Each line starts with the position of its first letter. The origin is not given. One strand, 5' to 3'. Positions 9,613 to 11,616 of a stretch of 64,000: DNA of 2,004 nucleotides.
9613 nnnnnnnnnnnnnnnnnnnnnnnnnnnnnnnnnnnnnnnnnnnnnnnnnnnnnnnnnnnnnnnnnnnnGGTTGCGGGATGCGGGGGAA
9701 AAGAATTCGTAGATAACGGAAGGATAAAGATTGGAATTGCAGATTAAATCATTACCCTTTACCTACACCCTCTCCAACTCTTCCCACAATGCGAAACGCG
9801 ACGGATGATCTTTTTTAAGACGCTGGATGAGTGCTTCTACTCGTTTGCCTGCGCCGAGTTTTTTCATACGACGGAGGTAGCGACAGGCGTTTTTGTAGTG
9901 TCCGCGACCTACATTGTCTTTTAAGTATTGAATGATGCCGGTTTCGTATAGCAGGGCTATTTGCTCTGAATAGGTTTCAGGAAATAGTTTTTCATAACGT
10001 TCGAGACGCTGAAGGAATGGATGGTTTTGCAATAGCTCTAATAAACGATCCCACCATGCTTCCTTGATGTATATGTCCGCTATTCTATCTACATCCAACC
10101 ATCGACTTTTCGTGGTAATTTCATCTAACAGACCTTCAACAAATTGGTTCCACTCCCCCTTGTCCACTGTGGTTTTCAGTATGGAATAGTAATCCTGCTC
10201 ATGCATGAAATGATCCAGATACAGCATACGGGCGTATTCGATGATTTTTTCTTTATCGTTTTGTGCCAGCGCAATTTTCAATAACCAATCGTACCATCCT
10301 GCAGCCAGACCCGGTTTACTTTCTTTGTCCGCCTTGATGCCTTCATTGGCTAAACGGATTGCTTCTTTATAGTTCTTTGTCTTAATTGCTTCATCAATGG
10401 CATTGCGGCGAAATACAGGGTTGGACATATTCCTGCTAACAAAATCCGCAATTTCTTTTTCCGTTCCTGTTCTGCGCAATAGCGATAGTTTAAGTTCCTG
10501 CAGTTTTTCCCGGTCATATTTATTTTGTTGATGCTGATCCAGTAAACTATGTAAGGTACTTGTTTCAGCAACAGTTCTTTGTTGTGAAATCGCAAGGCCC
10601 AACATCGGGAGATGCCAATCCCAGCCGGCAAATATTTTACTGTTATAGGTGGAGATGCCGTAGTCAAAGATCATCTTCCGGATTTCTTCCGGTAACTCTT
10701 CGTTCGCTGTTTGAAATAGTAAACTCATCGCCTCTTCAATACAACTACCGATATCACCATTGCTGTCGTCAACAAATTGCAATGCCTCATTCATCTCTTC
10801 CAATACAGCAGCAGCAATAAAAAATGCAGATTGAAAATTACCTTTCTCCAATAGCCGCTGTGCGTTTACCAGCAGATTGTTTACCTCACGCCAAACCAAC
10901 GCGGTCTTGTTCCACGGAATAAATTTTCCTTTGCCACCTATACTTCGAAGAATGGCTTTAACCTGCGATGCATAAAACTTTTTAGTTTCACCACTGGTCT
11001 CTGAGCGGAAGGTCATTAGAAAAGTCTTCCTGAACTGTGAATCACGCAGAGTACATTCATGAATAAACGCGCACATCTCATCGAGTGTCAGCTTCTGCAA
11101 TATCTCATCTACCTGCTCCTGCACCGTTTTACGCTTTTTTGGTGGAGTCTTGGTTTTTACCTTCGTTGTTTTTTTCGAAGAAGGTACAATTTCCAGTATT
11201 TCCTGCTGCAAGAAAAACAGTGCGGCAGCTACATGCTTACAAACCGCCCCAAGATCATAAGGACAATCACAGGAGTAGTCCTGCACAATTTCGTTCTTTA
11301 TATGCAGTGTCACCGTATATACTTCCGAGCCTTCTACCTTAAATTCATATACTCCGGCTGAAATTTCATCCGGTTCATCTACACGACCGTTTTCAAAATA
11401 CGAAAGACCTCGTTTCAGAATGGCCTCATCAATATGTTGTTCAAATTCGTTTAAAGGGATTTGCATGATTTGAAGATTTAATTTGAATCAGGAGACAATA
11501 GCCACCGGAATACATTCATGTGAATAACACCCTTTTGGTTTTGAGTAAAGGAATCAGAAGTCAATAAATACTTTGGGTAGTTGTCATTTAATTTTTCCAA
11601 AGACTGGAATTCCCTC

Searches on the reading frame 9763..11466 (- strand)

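Call 13: search_protein_families(library=pfam, proteins=[window:9763-11466:-], max_evalue=0.001)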
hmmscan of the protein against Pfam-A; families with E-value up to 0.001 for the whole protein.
window:9763-11466:- (567 aa): 1 family
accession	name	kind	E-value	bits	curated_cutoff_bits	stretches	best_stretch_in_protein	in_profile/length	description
PF04434.22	SWIM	-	0.00067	19.6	19.6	0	56-84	7-35/38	SWIM zinc finger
